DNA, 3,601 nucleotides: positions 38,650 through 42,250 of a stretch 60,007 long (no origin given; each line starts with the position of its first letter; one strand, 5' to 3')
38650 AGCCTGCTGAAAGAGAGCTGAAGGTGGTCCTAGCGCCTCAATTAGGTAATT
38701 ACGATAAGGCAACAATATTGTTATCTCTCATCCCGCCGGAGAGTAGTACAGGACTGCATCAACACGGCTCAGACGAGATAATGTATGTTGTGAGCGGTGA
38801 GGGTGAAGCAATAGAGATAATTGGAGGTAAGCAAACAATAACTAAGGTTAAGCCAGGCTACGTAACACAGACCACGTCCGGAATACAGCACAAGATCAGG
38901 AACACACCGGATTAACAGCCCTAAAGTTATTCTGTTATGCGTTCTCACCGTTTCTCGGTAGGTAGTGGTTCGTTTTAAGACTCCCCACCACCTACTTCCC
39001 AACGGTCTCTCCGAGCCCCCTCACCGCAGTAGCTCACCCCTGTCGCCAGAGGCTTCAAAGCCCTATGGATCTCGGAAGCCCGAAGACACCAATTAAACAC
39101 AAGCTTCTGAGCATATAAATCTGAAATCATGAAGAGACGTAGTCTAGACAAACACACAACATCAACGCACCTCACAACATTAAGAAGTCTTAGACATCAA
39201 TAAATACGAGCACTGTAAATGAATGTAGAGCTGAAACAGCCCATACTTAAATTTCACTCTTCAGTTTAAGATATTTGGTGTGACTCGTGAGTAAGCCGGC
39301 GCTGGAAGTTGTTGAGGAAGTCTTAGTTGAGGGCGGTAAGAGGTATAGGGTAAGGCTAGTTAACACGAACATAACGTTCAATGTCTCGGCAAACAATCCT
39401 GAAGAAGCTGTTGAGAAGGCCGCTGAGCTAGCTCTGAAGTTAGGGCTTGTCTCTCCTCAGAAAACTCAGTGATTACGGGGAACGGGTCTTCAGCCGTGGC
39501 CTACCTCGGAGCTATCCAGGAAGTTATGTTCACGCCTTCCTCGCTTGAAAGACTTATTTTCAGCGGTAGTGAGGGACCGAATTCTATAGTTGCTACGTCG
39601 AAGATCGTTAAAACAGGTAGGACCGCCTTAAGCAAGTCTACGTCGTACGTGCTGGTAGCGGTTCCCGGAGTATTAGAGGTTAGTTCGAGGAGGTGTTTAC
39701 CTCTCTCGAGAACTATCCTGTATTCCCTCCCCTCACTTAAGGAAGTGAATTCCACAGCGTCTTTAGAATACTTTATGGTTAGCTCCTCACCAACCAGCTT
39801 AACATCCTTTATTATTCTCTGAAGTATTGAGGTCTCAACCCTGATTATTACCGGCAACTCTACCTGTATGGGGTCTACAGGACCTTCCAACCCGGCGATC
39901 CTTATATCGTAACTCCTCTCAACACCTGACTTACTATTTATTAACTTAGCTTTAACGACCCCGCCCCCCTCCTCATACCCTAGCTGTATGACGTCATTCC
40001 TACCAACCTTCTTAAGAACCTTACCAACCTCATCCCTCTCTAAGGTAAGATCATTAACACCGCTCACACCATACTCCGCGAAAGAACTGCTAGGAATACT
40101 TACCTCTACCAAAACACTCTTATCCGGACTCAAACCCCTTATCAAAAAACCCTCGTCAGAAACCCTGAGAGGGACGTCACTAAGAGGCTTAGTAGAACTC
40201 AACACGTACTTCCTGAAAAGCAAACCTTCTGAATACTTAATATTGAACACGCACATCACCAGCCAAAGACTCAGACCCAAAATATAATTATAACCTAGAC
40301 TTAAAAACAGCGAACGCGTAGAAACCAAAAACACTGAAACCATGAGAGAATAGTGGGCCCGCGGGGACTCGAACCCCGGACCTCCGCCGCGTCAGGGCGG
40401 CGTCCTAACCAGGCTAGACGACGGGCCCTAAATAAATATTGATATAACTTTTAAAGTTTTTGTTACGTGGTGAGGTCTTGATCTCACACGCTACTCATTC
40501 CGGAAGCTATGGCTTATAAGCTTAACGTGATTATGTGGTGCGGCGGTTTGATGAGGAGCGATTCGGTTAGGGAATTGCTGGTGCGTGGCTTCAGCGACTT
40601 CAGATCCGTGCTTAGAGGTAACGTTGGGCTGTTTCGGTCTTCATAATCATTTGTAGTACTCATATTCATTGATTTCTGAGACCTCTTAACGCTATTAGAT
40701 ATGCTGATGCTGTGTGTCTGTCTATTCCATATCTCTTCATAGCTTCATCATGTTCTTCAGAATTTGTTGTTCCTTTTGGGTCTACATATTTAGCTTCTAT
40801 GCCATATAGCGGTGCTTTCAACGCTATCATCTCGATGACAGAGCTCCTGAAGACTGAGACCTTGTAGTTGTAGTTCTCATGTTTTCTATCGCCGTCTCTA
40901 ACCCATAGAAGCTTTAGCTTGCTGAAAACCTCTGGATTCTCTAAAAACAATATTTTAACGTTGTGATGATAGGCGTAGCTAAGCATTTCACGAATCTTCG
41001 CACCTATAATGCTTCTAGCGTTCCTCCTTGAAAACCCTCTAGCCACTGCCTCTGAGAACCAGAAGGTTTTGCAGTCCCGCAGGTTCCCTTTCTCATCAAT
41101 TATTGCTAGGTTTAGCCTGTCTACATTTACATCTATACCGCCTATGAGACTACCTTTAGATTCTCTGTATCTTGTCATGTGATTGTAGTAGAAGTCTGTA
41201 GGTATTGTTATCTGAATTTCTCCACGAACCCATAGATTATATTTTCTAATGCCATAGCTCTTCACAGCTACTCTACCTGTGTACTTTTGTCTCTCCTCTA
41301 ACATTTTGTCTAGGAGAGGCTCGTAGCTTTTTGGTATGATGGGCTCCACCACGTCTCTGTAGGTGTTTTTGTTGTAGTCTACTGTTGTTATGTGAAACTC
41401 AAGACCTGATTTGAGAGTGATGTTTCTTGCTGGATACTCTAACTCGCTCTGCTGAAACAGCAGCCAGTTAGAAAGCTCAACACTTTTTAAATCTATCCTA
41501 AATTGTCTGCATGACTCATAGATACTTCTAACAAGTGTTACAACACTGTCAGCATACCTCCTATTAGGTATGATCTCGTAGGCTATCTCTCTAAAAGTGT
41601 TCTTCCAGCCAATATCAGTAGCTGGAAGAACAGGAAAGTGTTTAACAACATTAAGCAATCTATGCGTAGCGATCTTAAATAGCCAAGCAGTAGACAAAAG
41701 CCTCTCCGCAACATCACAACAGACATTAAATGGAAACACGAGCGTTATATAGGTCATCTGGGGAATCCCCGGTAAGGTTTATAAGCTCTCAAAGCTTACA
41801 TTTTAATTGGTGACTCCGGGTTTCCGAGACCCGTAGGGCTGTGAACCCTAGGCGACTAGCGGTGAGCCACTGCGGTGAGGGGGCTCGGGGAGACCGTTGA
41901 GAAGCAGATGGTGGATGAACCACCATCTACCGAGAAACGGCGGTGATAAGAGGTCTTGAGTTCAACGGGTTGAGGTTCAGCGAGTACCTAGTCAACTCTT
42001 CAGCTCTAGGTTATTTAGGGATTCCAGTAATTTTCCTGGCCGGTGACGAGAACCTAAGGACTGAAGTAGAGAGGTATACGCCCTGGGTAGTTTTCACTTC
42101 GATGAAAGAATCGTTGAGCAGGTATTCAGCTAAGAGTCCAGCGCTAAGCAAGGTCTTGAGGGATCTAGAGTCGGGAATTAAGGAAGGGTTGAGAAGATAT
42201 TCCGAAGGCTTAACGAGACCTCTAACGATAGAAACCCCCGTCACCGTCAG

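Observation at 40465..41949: TnpB-like element with a conserved structured module that appears to be transcribed divergently and outward across the element end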

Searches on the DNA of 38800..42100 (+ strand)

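Call 9: search_rna_families(source=window, start=38800, end=42100, threshold=evalue, max_evalue=10, show_alignments=3)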
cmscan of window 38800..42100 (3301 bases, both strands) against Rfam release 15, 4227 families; matches with E-value up to 10: 7.
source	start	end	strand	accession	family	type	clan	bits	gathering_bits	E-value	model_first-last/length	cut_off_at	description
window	40354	40428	-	RF00005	tRNA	Gene; tRNA;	CL00001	60.7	29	5.7e-12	1-71/71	no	tRNA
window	40232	40389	+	RF02194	HPnc0260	Gene; antisense;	-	34.3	59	0.39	1-156/156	no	Bacterial antisense RNA HPnc0260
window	40355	40416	-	RF01684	mascRNA-menRNA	Gene;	-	23.4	42.5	0.14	1-56/56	no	MALAT1-associated small cytoplasmic RNA/MEN beta RNA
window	39213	39283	+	RF03133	S4-Fusobacteriales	Cis-reg; leader;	CL00119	22.5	48.8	0.99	1-60/60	no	S4-Fusobacteriales ribosomal protein leader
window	41288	41340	+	RF00611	SNORD111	Gene; snRNA; snoRNA; CD-box;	-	20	46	4.6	29-84/89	no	Small nucleolar RNA SNORD111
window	40271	40378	-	RF04321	tmRNA_permuted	Gene;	-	17.3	47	1.2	36-94/213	no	permuted transfer-messenger RNA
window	41908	41975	+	RF01310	sR7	Gene; snRNA; snoRNA; CD-box;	-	13.6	37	8.7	1-57/57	no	Small nucleolar RNA sR7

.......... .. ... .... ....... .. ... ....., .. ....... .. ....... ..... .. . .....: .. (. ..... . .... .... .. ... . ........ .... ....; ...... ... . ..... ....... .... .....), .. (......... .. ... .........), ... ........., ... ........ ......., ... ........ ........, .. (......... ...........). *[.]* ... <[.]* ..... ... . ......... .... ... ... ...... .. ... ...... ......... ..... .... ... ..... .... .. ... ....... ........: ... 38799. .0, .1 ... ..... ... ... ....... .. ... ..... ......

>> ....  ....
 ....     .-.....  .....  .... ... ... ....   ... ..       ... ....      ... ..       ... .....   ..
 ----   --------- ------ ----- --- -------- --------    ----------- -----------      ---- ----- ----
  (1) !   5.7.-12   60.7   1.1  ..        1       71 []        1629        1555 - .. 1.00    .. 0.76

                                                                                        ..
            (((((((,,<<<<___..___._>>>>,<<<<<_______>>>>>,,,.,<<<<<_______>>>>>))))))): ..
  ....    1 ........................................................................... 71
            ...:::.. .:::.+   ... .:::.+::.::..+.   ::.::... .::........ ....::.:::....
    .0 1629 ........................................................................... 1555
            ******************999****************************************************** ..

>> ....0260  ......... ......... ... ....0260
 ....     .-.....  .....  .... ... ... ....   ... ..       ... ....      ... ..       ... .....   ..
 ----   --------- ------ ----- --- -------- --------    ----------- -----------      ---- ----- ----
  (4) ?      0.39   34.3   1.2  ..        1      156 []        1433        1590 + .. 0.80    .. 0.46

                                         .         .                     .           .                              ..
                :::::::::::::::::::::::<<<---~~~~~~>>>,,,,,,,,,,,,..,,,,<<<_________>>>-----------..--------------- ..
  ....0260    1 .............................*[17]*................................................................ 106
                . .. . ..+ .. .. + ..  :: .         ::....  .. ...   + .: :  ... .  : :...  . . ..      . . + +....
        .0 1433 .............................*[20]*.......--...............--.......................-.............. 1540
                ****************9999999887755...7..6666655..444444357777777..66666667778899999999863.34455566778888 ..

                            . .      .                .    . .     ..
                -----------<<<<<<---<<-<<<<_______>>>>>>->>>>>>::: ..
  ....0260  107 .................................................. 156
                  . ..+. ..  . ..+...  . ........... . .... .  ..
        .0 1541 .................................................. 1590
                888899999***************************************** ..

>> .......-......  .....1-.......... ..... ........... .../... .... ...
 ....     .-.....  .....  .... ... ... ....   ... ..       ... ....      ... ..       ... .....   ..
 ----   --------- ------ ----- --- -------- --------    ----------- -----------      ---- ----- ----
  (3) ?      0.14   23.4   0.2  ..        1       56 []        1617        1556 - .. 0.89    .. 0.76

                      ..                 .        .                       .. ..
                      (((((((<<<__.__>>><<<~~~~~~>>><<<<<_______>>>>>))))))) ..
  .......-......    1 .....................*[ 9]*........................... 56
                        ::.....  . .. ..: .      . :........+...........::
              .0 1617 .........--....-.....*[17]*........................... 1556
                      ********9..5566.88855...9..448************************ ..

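Call 42: build_rna_model(alignment_id=A4, structure=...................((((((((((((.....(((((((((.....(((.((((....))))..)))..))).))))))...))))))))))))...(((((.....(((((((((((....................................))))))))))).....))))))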
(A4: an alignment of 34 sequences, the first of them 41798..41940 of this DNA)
Model R1 built from alignment A4 (34 sequences, 179 columns); structure: as given.
model positions 157; base pairs 44; branch points 1; effective number of sequences 1.26; information 0.591 bits per position. Calibrated on 0.2 Mb of random sequence (short: E-values are rough).
structure used (alignment columns):
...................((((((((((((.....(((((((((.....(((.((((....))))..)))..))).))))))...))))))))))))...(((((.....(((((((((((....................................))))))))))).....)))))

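Call 43: search_with_rna_model(model_id=R1, sources=[window, L048, L049, L050, L051, L052, L053, L054, L055, L056, L057, L058, L059, L060, L061, L062, L063, L064, L065, L066, L067, L068, L069, L070, L071, L072, L073, L074, L075, L076, L077, L078, L079, L080, L081, L082, L083, L084, L085, L086, L087, L088, L089, L090, L091, L092, L093, L094, L095, L096, L097, L098, L099, L100, L101, L102, L103, L104, L105, L106, L107, L108, L109, L110, L111, L112, L113, L114, L115, L116, L117, L118, L119, L120, L121, L122, L123, L124, L125, L014, L037, L033], max_evalue=1)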
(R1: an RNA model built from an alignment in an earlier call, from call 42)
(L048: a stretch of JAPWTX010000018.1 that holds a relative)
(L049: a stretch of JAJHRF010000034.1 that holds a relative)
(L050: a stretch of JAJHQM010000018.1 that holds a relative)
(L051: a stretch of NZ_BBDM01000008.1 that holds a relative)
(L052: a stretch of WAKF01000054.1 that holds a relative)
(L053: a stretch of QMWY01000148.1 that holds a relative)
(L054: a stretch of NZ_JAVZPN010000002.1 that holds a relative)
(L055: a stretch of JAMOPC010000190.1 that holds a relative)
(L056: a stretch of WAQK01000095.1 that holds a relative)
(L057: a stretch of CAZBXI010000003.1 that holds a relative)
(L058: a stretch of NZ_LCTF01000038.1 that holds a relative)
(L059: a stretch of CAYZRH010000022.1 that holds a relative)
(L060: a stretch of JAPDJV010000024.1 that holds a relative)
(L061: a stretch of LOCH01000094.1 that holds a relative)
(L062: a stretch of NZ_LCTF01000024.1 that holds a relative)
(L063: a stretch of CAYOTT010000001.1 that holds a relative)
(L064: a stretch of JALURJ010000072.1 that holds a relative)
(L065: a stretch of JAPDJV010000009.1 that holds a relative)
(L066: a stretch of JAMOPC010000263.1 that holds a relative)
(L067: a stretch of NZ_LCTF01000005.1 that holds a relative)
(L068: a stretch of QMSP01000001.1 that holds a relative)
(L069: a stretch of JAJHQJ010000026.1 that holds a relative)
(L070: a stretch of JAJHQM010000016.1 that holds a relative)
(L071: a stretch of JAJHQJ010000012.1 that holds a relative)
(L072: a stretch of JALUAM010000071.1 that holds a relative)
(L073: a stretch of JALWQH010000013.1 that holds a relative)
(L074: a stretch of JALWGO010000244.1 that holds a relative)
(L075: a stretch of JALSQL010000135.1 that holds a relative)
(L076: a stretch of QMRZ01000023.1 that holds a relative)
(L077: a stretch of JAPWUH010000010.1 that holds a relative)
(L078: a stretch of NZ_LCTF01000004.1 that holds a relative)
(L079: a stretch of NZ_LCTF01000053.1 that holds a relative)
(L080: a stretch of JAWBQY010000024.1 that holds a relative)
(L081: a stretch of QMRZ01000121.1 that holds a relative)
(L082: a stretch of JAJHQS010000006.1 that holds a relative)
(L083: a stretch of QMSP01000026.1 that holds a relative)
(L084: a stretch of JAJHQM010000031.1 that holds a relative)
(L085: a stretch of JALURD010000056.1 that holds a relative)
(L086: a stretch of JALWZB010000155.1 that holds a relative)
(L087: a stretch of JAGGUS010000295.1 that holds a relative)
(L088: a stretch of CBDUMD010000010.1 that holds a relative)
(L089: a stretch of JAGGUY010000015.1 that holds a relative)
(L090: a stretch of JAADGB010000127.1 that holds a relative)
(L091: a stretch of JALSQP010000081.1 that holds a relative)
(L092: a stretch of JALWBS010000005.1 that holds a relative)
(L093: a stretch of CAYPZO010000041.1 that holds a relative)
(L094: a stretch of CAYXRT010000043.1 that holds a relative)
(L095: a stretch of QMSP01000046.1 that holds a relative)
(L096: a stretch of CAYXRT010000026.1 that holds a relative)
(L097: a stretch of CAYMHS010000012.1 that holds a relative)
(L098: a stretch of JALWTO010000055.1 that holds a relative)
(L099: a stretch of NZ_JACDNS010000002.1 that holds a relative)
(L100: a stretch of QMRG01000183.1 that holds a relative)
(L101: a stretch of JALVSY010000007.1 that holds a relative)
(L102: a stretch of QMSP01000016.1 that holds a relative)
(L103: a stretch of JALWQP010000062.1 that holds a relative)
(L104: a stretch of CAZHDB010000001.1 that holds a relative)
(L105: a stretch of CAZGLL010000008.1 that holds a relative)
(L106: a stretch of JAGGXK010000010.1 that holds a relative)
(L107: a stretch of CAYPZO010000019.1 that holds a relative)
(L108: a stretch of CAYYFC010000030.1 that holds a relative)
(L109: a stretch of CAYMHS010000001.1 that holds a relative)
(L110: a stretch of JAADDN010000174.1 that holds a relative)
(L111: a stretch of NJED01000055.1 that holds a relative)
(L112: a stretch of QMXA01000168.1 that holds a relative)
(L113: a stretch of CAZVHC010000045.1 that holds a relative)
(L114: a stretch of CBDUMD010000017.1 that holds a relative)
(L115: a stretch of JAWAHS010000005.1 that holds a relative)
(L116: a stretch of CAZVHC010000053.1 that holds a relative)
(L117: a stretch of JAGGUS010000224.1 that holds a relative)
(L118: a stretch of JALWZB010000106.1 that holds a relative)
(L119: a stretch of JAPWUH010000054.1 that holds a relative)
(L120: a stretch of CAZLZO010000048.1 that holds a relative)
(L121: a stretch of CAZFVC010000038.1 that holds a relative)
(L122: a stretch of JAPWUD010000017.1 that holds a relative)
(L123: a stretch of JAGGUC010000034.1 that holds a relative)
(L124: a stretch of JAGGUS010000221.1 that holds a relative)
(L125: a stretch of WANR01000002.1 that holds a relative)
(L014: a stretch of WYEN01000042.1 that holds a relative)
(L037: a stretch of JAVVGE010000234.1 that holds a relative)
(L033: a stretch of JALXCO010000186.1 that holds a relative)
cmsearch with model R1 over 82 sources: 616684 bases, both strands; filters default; matches with E-value up to 1: 65.
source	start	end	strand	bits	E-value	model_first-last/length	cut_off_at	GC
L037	490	663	-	171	1.8e-40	1-157/157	no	0.54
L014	3696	3869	-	167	1.9e-39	1-157/157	no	0.51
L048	3785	3958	-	155.1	1.8e-36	1-157/157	no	0.52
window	41799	41940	+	155.1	1.8e-36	1-157/157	no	0.58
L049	2616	2790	-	146.4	2.6e-34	1-157/157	no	0.51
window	38948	39100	-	142.9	2e-33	1-157/157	no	0.56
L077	3790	3959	-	140.6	7.8e-33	1-157/157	no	0.63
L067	3817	3959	-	127.8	1.2e-29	1-157/157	no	0.66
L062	3805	3955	-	124.7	7.1e-29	1-157/157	no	0.66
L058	3804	3954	-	117.7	4.1e-27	1-157/157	no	0.66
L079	1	139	-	110.9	2e-25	1-147/157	3'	0.66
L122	3810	3952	-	106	3.6e-24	1-157/157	no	0.62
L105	3828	3982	+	103.8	1.3e-23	1-157/157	no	0.53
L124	2501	2666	-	101.7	4.2e-23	1-157/157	no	0.5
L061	2514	2626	-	97.4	5.1e-22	1-157/157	no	0.67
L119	3852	4014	-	97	6.1e-22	1-157/157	no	0.6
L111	3154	3294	+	96.8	7.1e-22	1-157/157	no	0.55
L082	3827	3940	-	91.8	1.3e-20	1-157/157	no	0.6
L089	3786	3951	-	88.3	9.4e-20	1-157/157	no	0.52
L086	3773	3940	-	87.5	1.5e-19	1-157/157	no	0.49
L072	86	221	-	84.7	7.5e-19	1-157/157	no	0.68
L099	3784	3938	-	83.9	1.2e-18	1-157/157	no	0.59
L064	303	450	-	79.7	1.4e-17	1-157/157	no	0.67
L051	3841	3959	-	78.3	3e-17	1-157/157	no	0.63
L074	3820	3955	-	72.2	1e-15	1-157/157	no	0.57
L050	3823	3958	-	69.6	4.7e-15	1-157/157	no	0.57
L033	3180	3316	-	68.6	8.3e-15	1-157/157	no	0.57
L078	3849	3959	-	67.9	1.3e-14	1-157/157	no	0.67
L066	3823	3958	-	65.7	4.5e-14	1-157/157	no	0.5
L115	3837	3953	-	65.3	5.6e-14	1-157/157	no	0.6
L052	3821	3958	-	64.6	8.1e-14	1-157/157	no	0.62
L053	327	465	-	62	3.7e-13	1-157/157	no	0.6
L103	3530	3649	-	61.9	3.9e-13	1-157/157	no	0.6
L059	3821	3957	-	60.4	9.3e-13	1-157/157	no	0.53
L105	3689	3808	-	54.7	2.5e-11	1-157/157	no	0.59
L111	3016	3135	-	54.6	2.7e-11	1-157/157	no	0.57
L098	3826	3946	-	54.4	2.9e-11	1-157/157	no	0.6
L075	3810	3947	-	52.3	1e-10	1-157/157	no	0.64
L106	3833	3951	-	52.1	1.1e-10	1-157/157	no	0.55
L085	3805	3946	-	52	1.2e-10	1-157/157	no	0.65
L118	428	547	-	51.1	2e-10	1-157/157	no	0.57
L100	713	832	-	48.7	7.8e-10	1-157/157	no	0.57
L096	3776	3927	-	48.4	9.6e-10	1-157/157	no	0.55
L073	3786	3922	-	48.2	1e-09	1-157/157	no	0.53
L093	3783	3930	-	48.2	1.1e-09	1-157/157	no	0.52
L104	3820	3938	-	45.9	4e-09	1-157/157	no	0.59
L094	1895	2048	-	45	6.5e-09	1-157/157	no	0.57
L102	2649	2763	-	39.4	1.7e-07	1-157/157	no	0.58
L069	3808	3945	-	36.2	1.1e-06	1-157/157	no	0.64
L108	3789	3932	-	35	2.1e-06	1-157/157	no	0.54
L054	3818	3958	-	29.7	4.6e-05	1-157/157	no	0.55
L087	3112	3236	-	28.3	0.0001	1-157/157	no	0.51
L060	7539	7659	+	27.6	0.00015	1-157/157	no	0.5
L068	3834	3958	-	27.6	0.00015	1-157/157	no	0.54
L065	3831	3959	-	26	0.00038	1-157/157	no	0.48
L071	3751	3887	-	25.2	0.00062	1-157/157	no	0.62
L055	636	764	-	25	0.00069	1-157/157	no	0.5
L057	395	495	-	23.4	0.0017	1-157/157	no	0.61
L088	3830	3967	-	21.9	0.0041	1-157/157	no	0.52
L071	959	1087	-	20.9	0.0072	1-157/157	no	0.54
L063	3821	3959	-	20.9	0.0074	1-157/157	no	0.53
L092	3813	3948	-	17.2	0.061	1-157/157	no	0.59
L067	3852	3987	+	16.2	0.11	1-157/157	no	0.61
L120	1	34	-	14.4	0.31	1-34/157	3'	0.44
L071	969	1025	+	14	0.39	107-148/157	no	0.54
